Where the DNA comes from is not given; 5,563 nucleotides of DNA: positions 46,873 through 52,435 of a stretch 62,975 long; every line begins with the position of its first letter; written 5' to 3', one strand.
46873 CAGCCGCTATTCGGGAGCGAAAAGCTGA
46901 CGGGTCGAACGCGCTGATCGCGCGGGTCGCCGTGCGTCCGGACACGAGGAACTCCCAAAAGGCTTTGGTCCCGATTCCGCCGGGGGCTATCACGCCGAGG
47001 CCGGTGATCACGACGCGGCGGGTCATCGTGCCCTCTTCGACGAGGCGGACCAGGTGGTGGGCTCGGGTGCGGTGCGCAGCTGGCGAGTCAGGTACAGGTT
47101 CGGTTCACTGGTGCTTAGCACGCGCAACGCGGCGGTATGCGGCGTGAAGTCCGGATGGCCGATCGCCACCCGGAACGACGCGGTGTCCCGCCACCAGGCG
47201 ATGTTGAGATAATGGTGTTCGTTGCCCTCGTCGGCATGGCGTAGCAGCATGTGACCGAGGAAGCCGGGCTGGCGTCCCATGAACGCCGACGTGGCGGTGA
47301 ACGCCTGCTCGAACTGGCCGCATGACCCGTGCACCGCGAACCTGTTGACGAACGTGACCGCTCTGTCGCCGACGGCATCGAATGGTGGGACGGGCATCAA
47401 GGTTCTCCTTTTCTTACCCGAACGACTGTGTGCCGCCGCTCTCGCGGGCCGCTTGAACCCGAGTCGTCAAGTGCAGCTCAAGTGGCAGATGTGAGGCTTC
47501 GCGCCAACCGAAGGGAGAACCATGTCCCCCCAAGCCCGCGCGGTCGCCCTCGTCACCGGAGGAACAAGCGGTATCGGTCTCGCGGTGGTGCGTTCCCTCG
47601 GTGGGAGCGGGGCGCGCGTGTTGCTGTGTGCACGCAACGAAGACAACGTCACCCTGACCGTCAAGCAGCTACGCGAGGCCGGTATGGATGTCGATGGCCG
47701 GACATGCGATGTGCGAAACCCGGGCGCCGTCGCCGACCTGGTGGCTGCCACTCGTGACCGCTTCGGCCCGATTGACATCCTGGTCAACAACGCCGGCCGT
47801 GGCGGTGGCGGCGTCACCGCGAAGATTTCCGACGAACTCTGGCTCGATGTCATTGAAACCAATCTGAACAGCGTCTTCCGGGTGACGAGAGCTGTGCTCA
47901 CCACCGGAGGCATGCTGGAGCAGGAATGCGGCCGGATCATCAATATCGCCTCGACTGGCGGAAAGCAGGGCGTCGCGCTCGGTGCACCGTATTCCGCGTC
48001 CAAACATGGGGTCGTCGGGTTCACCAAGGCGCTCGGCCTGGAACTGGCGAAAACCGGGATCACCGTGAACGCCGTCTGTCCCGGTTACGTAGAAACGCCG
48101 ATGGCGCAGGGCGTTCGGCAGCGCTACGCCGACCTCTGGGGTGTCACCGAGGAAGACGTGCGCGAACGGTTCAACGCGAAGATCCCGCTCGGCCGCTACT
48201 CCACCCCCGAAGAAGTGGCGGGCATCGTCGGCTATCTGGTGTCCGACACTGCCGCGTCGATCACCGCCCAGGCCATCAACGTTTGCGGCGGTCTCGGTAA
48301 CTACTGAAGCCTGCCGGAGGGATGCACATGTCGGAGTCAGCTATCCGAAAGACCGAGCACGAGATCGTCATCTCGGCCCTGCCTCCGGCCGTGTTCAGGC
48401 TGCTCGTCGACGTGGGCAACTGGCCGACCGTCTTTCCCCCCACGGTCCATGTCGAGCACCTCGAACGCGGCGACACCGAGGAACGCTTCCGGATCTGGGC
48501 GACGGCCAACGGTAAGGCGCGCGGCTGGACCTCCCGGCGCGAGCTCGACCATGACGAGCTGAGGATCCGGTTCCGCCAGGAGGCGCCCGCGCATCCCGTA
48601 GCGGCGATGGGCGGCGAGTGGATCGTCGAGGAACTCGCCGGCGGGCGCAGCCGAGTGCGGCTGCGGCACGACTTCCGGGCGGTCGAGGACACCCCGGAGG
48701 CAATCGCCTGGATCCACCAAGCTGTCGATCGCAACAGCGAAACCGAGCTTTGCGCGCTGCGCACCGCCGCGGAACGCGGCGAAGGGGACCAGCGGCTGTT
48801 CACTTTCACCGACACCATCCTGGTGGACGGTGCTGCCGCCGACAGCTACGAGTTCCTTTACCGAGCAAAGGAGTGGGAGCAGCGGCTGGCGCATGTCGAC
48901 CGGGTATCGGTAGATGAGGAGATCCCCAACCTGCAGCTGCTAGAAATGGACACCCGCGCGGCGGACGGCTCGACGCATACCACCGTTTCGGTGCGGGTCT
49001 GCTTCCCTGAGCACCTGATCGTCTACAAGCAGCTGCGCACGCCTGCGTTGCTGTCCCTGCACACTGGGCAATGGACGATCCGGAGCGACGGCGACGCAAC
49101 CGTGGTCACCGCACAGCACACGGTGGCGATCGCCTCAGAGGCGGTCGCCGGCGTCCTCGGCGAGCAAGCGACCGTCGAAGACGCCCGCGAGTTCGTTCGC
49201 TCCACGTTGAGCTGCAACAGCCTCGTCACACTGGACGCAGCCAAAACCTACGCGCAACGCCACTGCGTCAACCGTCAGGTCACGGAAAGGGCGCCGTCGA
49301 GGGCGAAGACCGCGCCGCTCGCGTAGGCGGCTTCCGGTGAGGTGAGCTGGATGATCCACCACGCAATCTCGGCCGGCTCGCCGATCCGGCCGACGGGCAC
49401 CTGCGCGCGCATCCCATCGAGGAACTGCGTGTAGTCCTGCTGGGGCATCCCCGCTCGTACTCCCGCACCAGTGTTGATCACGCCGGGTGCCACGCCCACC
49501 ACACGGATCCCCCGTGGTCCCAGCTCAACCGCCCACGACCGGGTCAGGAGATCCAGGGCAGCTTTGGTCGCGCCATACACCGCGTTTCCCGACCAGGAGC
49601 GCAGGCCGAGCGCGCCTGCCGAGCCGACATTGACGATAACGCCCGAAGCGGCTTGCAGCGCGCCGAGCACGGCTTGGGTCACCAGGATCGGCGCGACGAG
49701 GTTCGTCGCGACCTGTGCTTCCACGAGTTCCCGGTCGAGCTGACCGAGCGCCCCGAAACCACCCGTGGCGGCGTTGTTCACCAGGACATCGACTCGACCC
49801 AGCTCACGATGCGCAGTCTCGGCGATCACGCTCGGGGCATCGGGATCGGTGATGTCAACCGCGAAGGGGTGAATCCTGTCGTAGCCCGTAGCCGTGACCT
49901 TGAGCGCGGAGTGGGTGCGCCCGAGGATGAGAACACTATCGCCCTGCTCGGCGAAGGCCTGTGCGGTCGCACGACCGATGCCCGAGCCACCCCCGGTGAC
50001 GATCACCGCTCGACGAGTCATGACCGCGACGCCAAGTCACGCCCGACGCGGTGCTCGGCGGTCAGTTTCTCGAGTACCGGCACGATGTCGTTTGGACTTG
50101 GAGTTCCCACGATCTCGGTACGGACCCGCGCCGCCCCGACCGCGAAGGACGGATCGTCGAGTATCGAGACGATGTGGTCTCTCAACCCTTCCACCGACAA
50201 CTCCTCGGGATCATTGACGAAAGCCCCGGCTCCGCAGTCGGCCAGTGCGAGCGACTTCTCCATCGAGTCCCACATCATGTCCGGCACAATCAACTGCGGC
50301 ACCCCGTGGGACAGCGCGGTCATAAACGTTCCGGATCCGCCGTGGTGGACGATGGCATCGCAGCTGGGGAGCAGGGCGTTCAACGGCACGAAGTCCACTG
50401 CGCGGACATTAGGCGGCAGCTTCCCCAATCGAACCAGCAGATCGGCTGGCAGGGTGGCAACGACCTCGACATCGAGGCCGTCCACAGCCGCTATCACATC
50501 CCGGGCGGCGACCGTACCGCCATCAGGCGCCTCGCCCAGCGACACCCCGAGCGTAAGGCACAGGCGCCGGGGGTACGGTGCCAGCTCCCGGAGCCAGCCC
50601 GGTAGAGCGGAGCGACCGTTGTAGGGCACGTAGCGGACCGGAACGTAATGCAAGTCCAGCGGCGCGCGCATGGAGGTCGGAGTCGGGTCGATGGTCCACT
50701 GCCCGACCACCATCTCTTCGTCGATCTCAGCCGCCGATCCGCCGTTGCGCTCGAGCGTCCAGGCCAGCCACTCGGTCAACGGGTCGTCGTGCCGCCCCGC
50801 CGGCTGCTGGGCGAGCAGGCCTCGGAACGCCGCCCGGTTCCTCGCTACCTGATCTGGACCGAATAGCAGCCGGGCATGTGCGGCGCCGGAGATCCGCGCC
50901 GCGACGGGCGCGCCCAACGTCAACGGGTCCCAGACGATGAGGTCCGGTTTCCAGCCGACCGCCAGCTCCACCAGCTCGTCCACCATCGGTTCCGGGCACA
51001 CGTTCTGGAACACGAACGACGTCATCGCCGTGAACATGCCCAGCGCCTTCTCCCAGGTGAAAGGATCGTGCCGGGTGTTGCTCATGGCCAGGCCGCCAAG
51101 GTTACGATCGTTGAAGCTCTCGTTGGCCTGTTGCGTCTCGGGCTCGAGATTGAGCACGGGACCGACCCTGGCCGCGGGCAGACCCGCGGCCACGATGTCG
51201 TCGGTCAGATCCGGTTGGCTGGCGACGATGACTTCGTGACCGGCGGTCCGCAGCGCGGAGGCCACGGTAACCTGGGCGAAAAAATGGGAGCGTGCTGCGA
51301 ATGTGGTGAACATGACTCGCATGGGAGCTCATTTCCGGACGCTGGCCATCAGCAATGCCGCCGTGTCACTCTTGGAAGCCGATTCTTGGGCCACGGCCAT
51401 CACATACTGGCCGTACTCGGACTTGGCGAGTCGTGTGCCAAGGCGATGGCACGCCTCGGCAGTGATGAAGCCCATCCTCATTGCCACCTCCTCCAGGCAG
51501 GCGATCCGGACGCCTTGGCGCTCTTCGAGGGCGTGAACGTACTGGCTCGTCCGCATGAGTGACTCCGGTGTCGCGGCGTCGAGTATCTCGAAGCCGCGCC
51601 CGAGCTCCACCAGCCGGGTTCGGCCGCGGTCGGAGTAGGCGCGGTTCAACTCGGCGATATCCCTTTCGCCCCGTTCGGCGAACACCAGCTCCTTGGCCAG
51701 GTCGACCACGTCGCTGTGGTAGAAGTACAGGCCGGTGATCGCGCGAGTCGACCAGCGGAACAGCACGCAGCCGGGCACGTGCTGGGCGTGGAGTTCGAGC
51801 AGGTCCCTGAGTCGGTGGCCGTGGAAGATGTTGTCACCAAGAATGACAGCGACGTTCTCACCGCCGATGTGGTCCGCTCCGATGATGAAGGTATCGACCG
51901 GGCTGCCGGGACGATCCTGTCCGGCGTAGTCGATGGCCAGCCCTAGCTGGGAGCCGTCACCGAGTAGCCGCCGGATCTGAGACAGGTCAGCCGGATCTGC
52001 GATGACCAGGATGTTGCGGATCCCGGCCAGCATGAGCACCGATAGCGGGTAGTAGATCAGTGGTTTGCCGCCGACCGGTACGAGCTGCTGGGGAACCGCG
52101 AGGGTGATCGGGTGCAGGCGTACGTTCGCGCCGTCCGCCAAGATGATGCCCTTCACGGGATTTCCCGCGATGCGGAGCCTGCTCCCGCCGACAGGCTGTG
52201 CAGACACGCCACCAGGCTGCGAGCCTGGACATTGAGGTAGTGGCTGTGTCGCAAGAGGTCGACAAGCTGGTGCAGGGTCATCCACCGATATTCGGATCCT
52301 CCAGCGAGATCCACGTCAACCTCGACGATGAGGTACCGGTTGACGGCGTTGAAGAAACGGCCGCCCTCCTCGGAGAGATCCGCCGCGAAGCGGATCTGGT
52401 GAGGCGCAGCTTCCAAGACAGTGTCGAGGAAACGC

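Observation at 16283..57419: Complete daunorubicin/baumycin-type anthracycline cluster with non-canonical additions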

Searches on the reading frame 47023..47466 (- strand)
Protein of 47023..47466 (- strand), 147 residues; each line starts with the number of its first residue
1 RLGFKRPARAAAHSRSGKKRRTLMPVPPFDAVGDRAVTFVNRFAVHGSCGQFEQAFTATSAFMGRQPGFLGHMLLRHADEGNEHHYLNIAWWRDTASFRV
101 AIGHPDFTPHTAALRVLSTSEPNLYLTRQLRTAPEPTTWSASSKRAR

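Call 7: search_protein_families(library=pfam, proteins=[window:47023-47466:-])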
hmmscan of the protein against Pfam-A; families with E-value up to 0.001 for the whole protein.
window:47023-47466:- (147 aa): 1 family
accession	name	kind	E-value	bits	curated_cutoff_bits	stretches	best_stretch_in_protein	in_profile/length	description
PF03992.22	ABM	-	1.9e-06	28.4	23.1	1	50-107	16-72/78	Antibiotic biosynthesis monooxygenase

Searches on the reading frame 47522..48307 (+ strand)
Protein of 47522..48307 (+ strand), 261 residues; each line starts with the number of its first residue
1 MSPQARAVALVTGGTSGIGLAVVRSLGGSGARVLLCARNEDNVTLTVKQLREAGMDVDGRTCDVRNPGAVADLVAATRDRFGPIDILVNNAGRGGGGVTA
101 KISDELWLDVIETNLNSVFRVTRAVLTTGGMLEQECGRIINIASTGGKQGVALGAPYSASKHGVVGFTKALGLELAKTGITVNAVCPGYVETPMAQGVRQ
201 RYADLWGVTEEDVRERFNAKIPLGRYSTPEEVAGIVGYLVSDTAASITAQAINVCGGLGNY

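Call 8: search_protein_families(library=pfam, proteins=[window:47522-48307:+])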
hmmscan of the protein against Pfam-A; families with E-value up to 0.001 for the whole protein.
window:47522-48307:+ (261 aa): 4 families
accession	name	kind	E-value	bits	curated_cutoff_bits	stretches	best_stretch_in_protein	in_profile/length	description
PF00106.31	adh_short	-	1.6e-63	214.2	26.6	1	8-201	2-193/195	short chain dehydrogenase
PF13561.12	adh_short_C2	-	3.2e-57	194.2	27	1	16-258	6-235/236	Enoyl-(Acyl carrier protein) reductase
PF08659.16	KR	-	6.4e-13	49.4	22.6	1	8-159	2-151/180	KR domain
PF01370.27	Epimerase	-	4.9e-05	23.3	20.9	1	9-129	1-106/240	NAD dependent epimerase/dehydratase family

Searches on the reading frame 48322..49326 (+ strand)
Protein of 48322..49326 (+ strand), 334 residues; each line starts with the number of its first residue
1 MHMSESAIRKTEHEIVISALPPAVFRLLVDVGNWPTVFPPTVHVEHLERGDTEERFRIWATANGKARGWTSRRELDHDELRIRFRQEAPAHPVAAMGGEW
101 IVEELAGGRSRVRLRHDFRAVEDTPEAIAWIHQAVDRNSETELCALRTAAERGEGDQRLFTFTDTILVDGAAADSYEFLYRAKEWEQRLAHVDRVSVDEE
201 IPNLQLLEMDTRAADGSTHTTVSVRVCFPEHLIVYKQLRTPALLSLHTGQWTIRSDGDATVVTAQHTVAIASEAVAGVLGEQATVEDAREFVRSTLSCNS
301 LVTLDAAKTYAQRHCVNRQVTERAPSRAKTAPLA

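Call 8: search_protein_families(library=pfam, proteins=[window:48322-49326:+])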
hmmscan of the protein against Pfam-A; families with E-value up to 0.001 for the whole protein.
window:48322-49326:+ (334 aa): 2 families
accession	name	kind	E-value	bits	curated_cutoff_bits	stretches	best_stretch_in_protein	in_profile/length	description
PF03364.25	Polyketide_cyc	-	3.7e-14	53.5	23.4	1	18-134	2-115/126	Polyketide cyclase / dehydrase and lipid transport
PF10604.15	Polyketide_cyc2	-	1.1e-13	52.1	27.4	1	10-150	3-141/142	Polyketide cyclase / dehydrase and lipid transport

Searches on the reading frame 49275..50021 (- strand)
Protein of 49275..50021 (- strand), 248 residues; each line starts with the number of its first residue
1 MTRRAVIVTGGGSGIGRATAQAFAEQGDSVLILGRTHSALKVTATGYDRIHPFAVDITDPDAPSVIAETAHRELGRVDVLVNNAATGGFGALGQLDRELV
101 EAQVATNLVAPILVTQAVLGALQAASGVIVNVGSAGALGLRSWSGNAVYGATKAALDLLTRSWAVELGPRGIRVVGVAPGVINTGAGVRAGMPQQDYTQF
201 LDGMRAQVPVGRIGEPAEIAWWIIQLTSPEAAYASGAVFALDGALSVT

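Call 8: search_protein_families(library=pfam, proteins=[window:49275-50021:-])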
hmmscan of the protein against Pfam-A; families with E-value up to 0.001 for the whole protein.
window:49275-50021:- (248 aa): 5 families
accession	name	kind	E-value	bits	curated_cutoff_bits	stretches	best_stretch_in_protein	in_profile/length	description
PF13561.12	adh_short_C2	-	1.9e-46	159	27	1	13-243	6-233/236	Enoyl-(Acyl carrier protein) reductase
PF00106.31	adh_short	-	4.7e-45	153.9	26.6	1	5-186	2-186/195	short chain dehydrogenase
PF08659.16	KR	-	1.7e-07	31.8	22.6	1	6-164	3-164/180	KR domain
PF01370.27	Epimerase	-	9.5e-07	28.9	20.9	1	6-168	1-161/240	NAD dependent epimerase/dehydratase family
PF23441.1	SDR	-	0.00081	19.3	27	0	70-214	83-226/258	SDR-like rossmann domain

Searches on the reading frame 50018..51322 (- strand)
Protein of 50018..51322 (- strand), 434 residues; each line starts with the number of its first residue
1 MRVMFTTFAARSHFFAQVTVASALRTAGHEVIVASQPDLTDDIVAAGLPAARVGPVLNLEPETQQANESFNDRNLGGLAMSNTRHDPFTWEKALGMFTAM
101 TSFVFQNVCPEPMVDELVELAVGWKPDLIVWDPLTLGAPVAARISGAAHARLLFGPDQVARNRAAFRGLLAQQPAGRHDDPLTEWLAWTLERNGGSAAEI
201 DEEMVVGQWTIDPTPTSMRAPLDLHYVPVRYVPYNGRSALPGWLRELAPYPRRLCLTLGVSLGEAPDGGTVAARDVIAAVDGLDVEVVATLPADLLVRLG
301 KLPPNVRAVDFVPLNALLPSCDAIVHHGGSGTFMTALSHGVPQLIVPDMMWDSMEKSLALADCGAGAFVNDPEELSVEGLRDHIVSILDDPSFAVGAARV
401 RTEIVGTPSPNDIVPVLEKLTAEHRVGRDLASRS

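Call 8: search_protein_families(library=pfam, proteins=[window:50018-51322:-])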
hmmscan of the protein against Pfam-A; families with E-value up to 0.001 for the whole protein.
window:50018-51322:- (434 aa): 4 families
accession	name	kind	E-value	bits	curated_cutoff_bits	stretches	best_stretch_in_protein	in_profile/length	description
PF21036.3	EryCIII-like_N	-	3.8e-59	200.4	27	1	23-259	2-216/216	Erythromycin biosynthesis protein CIII-like, N-terminal domain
PF06722.18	EryCIII-like_C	-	8.9e-40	136.5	31.7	1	276-420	3-145/145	Erythromycin biosynthesis protein CIII-like, C-terminal domain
PF00201.24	UDPGT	-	1.5e-07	31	19.5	1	301-394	319-412/499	UDP-glucoronosyl and UDP-glucosyl transferase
PF04101.22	Glyco_tran_28_C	-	0.00024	21.6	22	1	303-391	53-144/166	Glycosyltransferase family 28 C-terminal domain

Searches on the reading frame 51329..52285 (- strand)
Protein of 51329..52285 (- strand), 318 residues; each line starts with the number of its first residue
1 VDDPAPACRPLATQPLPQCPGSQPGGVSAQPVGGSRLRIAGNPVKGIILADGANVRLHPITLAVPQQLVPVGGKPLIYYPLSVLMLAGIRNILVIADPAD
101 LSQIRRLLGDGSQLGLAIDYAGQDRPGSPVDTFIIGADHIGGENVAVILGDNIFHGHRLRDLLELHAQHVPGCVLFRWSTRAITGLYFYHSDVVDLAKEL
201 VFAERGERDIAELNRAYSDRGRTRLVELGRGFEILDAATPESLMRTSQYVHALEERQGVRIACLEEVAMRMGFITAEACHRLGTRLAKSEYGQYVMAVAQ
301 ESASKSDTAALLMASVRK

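Call 8: search_protein_families(library=pfam, proteins=[window:51329-52285:-])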
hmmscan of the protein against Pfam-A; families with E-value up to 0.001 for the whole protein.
window:51329-52285:- (318 aa): 2 families
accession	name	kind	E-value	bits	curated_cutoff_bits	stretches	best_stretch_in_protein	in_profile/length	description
PF00483.29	NTP_transferase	-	1.2e-29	104.1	21.2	1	45-169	1-127/245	Nucleotidyl transferase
PF12804.13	NTP_transf_3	-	4.3e-07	30.7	27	1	46-212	1-155/160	MobA-like NTP transferase domain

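Call 40: search_protein_families(library=ncbifam, proteins=[window:51329-52156:-], max_evalue=0.001)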
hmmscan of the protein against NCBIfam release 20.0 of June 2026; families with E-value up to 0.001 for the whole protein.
window:51329-52156:- (275 aa): 16 families
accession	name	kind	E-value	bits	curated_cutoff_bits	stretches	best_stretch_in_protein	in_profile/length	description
TIGR01207.1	rmlA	equivalog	1.6e-84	283.4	360.65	2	2-135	1-134/286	glucose-1-phosphate thymidylyltransferase RfbA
NF012024.0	PRK15480.1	equivalog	4e-76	255.9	588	2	2-134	5-137/292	glucose-1-phosphate thymidylyltransferase RfbA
TIGR01208.1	rmlA_long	equivalog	2e-22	79.6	320.25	1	2-126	1-125/353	glucose-1-phosphate thymidylyltransferase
TIGR03992.1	Arch_glmU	subfamily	1.9e-18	66.5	292.1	1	1-126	1-124/393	bifunctional sugar-1-phosphate nucleotidylyltransferase/acetyltransferase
NF045761.1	NAMPUrTaseMurU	equivalog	2.4e-15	57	250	1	1-111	1-109/226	N-acetylmuramate alpha-1-phosphate uridylyltransferase MurU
NF041313.1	UDPGP_AglF_Halo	equivalog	1.1e-12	47.9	400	1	1-125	1-121/234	UTP--glucose-1-phosphate uridylyltransferase AglF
NF052502.1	man1P_GTase_Rv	exception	4e-12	45.7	440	1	3-126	3-124/352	mannose-1-phosphate guanylyltransferase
TIGR01099.1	galU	equivalog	5.4e-10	39.3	326.8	1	2-54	3-55/261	UTP--glucose-1-phosphate uridylyltransferase GalU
NF041173.1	Sug_nt_acttase_Thmprot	equivalog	7.1e-08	31.8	600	1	1-122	1-119/405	bifunctional sugar-1-phosphate nucleotidylyltransferase/acetyltransferase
NF009928.0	PRK13389.1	equivalog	3.9e-05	23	548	1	2-54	10-62/302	UTP--glucose-1-phosphate uridylyltransferase GalU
NF041135.1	IPPtranDIPPsyn_Thcocales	equivalog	0.00011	21.3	580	1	1-71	1-67/419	bifunctional L-myo-inositol-1-phosphate cytidylyltransferase/CDP-L-myo-inositol myo-inositolphosphotransferase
NF007516.0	PRK10122.1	equivalog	0.00019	20.7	534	1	2-53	5-56/297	UTP--glucose-1-phosphate uridylyltransferase GalF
NF049965.1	GlMnHpPGnyltfHddC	equivalog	0.00023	20.9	300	1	1-112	1-109/221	D-glycero-D-manno-heptose 1-phosphate guanosyltransferase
TIGR01105.1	galF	equivalog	0.00024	20.4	659.2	1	2-54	5-57/297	GalU regulator GalF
NF010938.0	PRK14358.1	equivalog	0.0003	19.5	500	1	4-128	11-129/481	bifunctional N-acetylglucosamine-1-phosphate uridyltransferase/glucosamine-1-phosphate acetyltransferase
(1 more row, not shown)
